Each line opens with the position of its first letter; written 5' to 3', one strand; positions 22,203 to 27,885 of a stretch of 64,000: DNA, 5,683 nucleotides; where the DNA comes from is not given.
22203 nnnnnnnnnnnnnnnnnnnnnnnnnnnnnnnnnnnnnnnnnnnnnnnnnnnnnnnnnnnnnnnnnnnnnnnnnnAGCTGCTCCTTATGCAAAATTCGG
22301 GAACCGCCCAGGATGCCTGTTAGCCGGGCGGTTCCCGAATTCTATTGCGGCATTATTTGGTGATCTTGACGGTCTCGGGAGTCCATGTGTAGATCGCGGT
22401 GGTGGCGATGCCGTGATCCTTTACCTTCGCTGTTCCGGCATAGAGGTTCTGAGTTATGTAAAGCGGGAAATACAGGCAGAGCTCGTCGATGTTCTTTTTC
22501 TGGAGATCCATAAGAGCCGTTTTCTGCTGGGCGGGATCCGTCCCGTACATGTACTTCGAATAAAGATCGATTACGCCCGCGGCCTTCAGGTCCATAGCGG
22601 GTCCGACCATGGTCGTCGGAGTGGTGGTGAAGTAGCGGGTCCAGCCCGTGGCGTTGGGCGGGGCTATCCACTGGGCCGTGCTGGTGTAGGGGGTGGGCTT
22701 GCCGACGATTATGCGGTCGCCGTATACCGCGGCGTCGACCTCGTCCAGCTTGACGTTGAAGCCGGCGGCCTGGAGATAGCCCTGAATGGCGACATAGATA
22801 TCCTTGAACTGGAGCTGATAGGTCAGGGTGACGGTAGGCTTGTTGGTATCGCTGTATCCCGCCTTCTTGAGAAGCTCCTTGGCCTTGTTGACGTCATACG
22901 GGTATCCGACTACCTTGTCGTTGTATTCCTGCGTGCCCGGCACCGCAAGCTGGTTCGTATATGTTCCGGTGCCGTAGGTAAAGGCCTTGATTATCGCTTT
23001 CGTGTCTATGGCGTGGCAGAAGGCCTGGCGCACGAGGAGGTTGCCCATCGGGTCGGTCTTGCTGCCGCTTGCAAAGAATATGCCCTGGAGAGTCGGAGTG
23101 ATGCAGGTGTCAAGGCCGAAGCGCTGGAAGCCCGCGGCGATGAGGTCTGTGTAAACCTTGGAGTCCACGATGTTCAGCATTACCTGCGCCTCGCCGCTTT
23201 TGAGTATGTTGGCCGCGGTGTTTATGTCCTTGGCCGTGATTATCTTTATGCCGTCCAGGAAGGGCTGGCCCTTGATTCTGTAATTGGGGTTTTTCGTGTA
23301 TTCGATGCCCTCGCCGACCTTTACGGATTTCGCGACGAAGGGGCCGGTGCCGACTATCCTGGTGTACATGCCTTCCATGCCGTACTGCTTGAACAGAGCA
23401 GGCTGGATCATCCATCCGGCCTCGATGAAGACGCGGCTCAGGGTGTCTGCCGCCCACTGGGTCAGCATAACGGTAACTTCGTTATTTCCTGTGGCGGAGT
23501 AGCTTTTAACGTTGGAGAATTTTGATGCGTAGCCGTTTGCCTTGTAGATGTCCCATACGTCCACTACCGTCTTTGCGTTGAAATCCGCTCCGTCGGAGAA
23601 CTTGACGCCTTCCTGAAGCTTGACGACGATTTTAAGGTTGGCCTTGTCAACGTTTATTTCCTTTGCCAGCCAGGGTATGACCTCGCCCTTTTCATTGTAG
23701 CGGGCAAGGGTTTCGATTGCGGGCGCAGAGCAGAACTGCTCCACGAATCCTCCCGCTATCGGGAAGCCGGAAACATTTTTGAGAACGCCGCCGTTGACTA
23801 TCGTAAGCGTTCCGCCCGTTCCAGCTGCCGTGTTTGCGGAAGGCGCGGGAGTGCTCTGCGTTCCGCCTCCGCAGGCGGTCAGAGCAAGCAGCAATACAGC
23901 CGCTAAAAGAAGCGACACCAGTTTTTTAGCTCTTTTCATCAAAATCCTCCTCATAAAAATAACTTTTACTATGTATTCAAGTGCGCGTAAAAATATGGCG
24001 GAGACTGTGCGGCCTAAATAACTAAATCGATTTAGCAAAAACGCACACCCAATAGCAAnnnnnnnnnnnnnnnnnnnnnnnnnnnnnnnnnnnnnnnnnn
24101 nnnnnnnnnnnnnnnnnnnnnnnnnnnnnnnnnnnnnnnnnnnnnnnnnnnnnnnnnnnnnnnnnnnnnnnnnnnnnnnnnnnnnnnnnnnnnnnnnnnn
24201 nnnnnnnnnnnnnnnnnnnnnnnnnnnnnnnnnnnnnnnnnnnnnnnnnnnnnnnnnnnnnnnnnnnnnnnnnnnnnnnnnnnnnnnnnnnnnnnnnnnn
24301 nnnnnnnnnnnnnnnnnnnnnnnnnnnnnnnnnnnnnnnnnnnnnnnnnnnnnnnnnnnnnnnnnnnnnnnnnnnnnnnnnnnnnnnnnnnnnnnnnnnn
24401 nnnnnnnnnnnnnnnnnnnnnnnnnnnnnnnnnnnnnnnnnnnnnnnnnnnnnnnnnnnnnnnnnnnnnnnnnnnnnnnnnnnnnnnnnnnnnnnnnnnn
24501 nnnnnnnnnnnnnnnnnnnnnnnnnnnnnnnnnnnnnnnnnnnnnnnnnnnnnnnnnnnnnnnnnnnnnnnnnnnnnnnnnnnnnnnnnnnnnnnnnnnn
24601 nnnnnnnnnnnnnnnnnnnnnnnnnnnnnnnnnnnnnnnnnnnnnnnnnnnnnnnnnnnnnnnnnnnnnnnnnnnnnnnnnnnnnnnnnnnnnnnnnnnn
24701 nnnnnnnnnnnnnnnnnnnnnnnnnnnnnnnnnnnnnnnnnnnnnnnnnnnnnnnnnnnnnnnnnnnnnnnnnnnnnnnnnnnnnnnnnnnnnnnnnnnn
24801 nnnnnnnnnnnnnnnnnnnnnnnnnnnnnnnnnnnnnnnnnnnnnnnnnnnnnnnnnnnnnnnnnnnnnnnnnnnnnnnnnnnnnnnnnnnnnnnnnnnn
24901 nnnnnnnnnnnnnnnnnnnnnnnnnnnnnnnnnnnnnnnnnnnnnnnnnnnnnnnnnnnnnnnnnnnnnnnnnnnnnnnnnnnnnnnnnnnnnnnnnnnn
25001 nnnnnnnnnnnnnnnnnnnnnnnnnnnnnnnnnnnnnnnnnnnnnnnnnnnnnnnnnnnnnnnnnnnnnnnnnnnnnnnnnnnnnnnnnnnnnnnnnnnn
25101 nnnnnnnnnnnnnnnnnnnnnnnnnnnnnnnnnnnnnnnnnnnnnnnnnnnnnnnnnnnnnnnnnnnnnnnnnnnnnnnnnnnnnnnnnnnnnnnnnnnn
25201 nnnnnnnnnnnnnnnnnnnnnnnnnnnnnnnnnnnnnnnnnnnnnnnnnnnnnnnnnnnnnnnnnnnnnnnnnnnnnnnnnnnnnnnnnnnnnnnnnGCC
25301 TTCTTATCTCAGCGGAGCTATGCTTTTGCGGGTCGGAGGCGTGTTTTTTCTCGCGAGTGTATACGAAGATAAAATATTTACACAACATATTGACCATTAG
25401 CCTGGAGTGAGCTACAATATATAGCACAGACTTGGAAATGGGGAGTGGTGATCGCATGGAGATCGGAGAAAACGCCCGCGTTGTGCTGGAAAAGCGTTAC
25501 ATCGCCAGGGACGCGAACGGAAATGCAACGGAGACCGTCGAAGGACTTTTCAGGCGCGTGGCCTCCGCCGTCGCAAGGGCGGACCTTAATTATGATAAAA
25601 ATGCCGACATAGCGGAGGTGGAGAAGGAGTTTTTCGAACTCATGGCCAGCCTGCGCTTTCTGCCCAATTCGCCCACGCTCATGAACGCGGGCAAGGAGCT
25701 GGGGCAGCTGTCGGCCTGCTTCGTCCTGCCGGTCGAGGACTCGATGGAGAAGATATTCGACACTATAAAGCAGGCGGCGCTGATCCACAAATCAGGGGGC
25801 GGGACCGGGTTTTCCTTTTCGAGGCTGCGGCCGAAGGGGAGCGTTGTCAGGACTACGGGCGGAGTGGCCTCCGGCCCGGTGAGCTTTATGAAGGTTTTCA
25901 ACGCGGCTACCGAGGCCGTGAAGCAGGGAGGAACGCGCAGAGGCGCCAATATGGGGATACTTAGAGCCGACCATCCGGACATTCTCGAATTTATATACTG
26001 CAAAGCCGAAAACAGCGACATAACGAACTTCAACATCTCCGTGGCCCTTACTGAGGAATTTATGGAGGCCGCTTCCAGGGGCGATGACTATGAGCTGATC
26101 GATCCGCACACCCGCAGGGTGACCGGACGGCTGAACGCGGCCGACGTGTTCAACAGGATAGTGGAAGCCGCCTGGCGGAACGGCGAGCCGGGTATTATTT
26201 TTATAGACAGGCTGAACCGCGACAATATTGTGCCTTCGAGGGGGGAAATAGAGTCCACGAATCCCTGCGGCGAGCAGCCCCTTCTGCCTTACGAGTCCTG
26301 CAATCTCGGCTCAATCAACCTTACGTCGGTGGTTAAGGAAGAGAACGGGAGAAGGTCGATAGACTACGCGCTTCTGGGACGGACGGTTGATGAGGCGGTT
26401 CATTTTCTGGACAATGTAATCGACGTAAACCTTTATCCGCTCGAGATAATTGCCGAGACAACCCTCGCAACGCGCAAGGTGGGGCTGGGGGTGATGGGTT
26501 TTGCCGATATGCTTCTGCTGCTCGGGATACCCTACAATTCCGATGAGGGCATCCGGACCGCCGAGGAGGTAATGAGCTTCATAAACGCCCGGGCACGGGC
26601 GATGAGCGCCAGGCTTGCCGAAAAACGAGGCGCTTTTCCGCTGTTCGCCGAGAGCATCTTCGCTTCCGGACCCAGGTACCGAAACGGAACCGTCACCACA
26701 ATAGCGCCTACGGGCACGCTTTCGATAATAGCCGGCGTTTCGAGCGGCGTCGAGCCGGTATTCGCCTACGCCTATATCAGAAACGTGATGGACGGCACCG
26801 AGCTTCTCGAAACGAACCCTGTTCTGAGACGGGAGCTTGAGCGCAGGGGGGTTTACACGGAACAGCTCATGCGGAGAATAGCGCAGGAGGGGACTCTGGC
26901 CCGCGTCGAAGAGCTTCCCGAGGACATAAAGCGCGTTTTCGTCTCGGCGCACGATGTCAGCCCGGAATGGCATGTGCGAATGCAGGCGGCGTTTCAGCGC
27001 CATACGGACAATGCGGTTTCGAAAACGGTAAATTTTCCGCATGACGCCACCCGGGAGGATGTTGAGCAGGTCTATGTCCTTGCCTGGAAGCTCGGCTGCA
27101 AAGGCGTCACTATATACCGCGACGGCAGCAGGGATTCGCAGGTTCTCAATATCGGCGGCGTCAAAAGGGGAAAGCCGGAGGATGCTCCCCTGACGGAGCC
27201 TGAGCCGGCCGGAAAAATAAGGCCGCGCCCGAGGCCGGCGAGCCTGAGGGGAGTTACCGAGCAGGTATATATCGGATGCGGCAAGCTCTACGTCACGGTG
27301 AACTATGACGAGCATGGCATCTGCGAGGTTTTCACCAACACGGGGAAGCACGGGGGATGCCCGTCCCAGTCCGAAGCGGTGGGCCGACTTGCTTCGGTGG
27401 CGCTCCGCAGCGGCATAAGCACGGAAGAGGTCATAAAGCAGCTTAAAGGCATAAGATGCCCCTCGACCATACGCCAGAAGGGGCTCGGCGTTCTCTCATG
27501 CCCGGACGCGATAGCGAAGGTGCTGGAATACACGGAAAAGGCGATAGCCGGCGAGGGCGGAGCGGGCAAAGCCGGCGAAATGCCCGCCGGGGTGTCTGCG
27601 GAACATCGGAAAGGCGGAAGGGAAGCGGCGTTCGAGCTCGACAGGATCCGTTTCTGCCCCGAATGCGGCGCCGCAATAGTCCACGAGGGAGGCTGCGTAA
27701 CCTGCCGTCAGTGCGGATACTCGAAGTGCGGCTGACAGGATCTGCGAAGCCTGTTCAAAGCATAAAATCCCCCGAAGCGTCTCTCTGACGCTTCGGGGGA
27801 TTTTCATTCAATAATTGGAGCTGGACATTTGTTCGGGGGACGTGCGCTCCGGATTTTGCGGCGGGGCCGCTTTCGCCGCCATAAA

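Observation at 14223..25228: Candidate uncharacterised catabolic island: GRE + MmgE/PrpD + family-5 ABC importer + LacI regulator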

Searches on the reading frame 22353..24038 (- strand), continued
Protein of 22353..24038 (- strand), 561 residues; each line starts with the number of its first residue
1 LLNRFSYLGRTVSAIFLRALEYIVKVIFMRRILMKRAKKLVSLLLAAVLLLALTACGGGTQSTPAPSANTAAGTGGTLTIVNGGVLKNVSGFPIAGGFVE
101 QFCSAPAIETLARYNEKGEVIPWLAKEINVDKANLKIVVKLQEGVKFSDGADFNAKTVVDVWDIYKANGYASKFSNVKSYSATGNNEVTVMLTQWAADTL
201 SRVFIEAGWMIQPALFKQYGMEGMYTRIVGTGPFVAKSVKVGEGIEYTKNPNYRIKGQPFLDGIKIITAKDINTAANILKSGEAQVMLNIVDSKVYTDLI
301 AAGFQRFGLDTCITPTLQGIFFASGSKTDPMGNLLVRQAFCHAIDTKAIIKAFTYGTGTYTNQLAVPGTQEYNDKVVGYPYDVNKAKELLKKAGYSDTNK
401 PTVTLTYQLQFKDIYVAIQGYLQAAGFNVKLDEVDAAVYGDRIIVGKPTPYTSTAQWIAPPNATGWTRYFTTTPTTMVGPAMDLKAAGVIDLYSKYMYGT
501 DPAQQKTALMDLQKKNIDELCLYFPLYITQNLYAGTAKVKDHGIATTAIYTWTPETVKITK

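Call 81: search_protein_families(library=ncbifam, proteins=[L143:6909-7757:+, L146:15795-16646:+, L147:15469-16323:+, L146:16680-17465:+, L146:17479-18342:+, L147:5967-7073:+], max_evalue=0.001)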
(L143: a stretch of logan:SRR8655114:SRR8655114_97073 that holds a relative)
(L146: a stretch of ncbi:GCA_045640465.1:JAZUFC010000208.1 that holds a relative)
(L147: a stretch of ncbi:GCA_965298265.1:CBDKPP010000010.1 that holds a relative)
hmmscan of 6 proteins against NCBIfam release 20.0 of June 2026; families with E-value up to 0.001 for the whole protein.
L143:6909-7757:+ (282 aa): 9 families
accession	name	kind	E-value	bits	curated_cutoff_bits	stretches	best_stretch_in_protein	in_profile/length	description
NF051488.1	bifunc_PcaDC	exception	7.6e-14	51.6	390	1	46-276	39-250/375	bifunctional 3-oxoadipate enol-lactonase/4-carboxymuconolactone decarboxylase PcaDC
TIGR02427.1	protocat_pcaD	equivalog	1.7e-10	40.7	255.85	1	69-141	60-131/251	3-oxoadipate enol-lactonase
NF050089.1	i_nPHAscl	equivalog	1.3e-08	34.3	300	1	10-114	8-110/288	intracellular short-chain-length polyhydroxyalkanoate depolymerase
NF041759.1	mac_hydro_EstT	equivalog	4.2e-08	32.7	450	1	36-275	38-276/278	macrolide hydrolase EstT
NF002873.0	PRK03204.1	equivalog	8.7e-07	28.5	466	1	11-274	26-283/286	haloalkane dehalogenase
NF052610.1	macro_16_ester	equivalog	1.7e-06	27.6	420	1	46-274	52-278/281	alpha/beta fold macrolide esterase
TIGR01250.1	pro_imino_pep_2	subfamily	0.0001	22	167.65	0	213-275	225-286/288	proline iminopeptidase-family hydrolase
TIGR01738.1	bioH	equivalog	0.0006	19.5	206.95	1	92-274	69-243/245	pimeloyl-ACP methyl ester esterase BioH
NF053693.1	esterase_mleCBF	exception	0.00064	19.2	564.5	0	208-275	210-277/279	CBF family alpha/beta fold macrolide esterase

L146:15795-16646:+ (283 aa): 7 families
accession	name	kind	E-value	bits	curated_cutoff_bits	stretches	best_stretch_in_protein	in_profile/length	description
NF051488.1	bifunc_PcaDC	exception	2.3e-15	56.6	390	1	40-278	34-252/375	bifunctional 3-oxoadipate enol-lactonase/4-carboxymuconolactone decarboxylase PcaDC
TIGR02427.1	protocat_pcaD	equivalog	3.8e-12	46.1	255.85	1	45-138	39-128/251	3-oxoadipate enol-lactonase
NF050089.1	i_nPHAscl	equivalog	5e-09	35.6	300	1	45-111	44-109/288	intracellular short-chain-length polyhydroxyalkanoate depolymerase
NF058673.1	LipAdnlyCyLipJMY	equivalog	1.3e-05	24.1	800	1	46-116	62-133/449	bifunctional lipase/adenylate cyclase LipJ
NF052610.1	macro_16_ester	equivalog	5e-05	22.8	420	1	33-272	39-276/281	alpha/beta fold macrolide esterase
NF053693.1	esterase_mleCBF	exception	8e-05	22.1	564.5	0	208-275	210-274/279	CBF family alpha/beta fold macrolide esterase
NF051487.1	bifunc_PcaCD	exception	0.00016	20.9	430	1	38-277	192-412/413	bifunctional 4-carboxymuconolactone decarboxylase/3-oxoadipate enol-lactonase PcaCD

L147:15469-16323:+ (284 aa): 15 families
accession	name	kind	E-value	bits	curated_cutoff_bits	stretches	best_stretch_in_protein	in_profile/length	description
NF051488.1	bifunc_PcaDC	exception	3.6e-17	62.6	390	1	35-279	29-253/375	bifunctional 3-oxoadipate enol-lactonase/4-carboxymuconolactone decarboxylase PcaDC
TIGR02427.1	protocat_pcaD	equivalog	1.1e-14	54.4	255.85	1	43-277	37-251/251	3-oxoadipate enol-lactonase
NF050089.1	i_nPHAscl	equivalog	1e-12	47.8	300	1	44-111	43-109/288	intracellular short-chain-length polyhydroxyalkanoate depolymerase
NF053693.1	esterase_mleCBF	exception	2.5e-08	33.6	564.5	1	31-270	36-272/279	CBF family alpha/beta fold macrolide esterase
TIGR03611.1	RutD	equivalog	1.3e-06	28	238.5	1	43-112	37-106/258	pyrimidine utilization protein D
NF002043.0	PRK00870.1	subfamily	1.4e-06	28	265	1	39-278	67-300/302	haloalkane dehalogenase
NF052610.1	macro_16_ester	equivalog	8.1e-06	25.4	420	1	35-273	41-277/281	alpha/beta fold macrolide esterase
NF045632.1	hydroxlase_HsaD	equivalog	1.5e-05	24.1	400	1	44-111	62-129/290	4,5:9,10-diseco-3-hydroxy-5,9,17-trioxoandrosta-1(10),2-diene-4-oate hydrolase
NF058673.1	LipAdnlyCyLipJMY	equivalog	1.5e-05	23.9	800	1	47-112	63-129/449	bifunctional lipase/adenylate cyclase LipJ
NF051487.1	bifunc_PcaCD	exception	2.5e-05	23.6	430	1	36-276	190-411/413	bifunctional 4-carboxymuconolactone decarboxylase/3-oxoadipate enol-lactonase PcaCD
TIGR01250.1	pro_imino_pep_2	subfamily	0.0001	22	167.65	0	38-112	45-122/288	proline iminopeptidase-family hydrolase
TIGR02240.1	PHA_depoly_arom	equivalog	0.00027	20.4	250.6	0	212-278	200-265/276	poly(3-hydroxyalkanoate) depolymerase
NF007954.0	PRK10673.1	equivalog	0.00031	20.1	399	1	32-111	30-106/255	esterase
TIGR01249.1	pro_imino_pep_1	equivalog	0.00032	19.9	259.75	1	46-111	54-120/307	prolyl aminopeptidase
NF002938.0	PRK03592.1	equivalog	0.00053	19.4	241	0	41-115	53-125/298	haloalkane dehalogenase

L146:16680-17465:+ (261 aa): 2 families
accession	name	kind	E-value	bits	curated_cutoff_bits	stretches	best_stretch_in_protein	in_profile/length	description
TIGR02821.1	fghA_ester_D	equivalog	2e-07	30.8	281.7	1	97-153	113-169/275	S-formylglutathione hydrolase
NF007758.0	PRK10439.1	equivalog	0.0007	18.7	222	1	97-157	267-327/418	enterochelin esterase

L146:17479-18342:+ (287 aa): 3 families
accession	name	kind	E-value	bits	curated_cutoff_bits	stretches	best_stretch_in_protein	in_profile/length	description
TIGR02821.1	fghA_ester_D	equivalog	5.7e-08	32.6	281.7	1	97-148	116-165/275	S-formylglutathione hydrolase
NF050058.1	e_dPHAscl_type1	hypoth_equivalog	3.4e-07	30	150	1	43-219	19-191/276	extracellular catalytic domain type 1 short-chain-length polyhydroxyalkanoate depolymerase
NF045632.1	hydroxlase_HsaD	equivalog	0.00039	19.4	400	1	46-173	34-156/290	4,5:9,10-diseco-3-hydroxy-5,9,17-trioxoandrosta-1(10),2-diene-4-oate hydrolase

L147:5967-7073:+ (368 aa): 0 families

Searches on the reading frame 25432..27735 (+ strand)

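Call 3: search_protein_families(library=pfam, proteins=[window:25432-27735:+])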
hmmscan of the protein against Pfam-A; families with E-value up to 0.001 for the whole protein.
window:25432-27735:+ (767 aa): 3 families
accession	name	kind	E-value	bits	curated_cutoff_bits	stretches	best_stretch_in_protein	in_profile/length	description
PF02867.20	Ribonuc_red_lgC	-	2.8e-138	462.3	23.9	2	94-413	1-347/523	Ribonucleotide reductase, barrel domain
PF12637.14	TSCPD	-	2.1e-23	82.9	22.8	1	611-699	6-85/88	TSCPD domain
PF00317.26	Ribonuc_red_lgN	-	1.9e-22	79.5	28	1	10-91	2-77/77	Ribonucleotide reductase, all-alpha domain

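Call 4: search_protein_families(library=ncbifam, proteins=[window:25432-27735:+])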
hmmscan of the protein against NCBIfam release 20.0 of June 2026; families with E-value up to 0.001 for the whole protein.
window:25432-27735:+ (767 aa): 21 families
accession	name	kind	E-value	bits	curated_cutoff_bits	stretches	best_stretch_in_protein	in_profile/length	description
NF006417.0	PRK08665.1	equivalog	0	1182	961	1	7-767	8-759/759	vitamin B12-dependent ribonucleotide reductase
NF005010.0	PRK06406.1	subfamily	3.2e-237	789.5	1125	2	55-578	211-731/771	vitamin B12-dependent ribonucleotide reductase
TIGR02504.1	NrdJ_Z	equivalog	3.3e-219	729.4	399.95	1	18-572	4-606/606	adenosylcobalamin-dependent ribonucleoside-diphosphate reductase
NF006207.0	PRK08332.1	equivalog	7.6e-139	464.3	2400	4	417-581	1407-1571/1684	vitamin B12-dependent ribonucleotide reductase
NF005122.0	PRK06556.1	equivalog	1.7e-123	413.3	859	3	198-406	286-491/960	vitamin B12-dependent ribonucleotide reductase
TIGR02506.1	NrdE_NrdA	equivalog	6.1e-103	345.4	341.05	2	17-413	5-430/616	ribonucleoside-diphosphate reductase subunit alpha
NF005991.0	PRK08115.1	equivalog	7.3e-94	315.4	854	3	230-406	429-604/858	vitamin B12-dependent ribonucleotide reductase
NF006577.0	PRK09102.1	equivalog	9.3e-89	298.3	620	1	10-563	24-568/604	ribonucleoside-diphosphate reductase subunit alpha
NF005544.0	PRK07207.1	equivalog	1.2e-85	288.1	965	3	22-196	307-474/965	ribonucleoside-diphosphate reductase subunit alpha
NF005401.0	PRK06948.1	subfamily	1.9e-82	277.9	906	1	17-577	19-596/604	ribonucleotide reductase-like protein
NF005736.0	PRK07562.1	equivalog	4.3e-77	259.8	1737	3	199-407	396-602/1222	vitamin B12-dependent ribonucleotide reductase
NF005101.0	PRK06539.1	equivalog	2.1e-73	247.7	988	3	17-228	154-363/822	ribonucleoside-diphosphate reductase subunit alpha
NF009029.0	PRK12365.1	equivalog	5.3e-68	229.9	1350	3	223-409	615-801/1046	ribonucleoside-diphosphate reductase subunit alpha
NF006665.0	PRK09209.1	equivalog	3.4e-62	210.8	1057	2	17-228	162-373/761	ribonucleoside-diphosphate reductase subunit alpha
NF006279.0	PRK08447.1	equivalog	1.5e-61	208.8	1082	2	19-226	145-350/789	ribonucleoside-diphosphate reductase subunit alpha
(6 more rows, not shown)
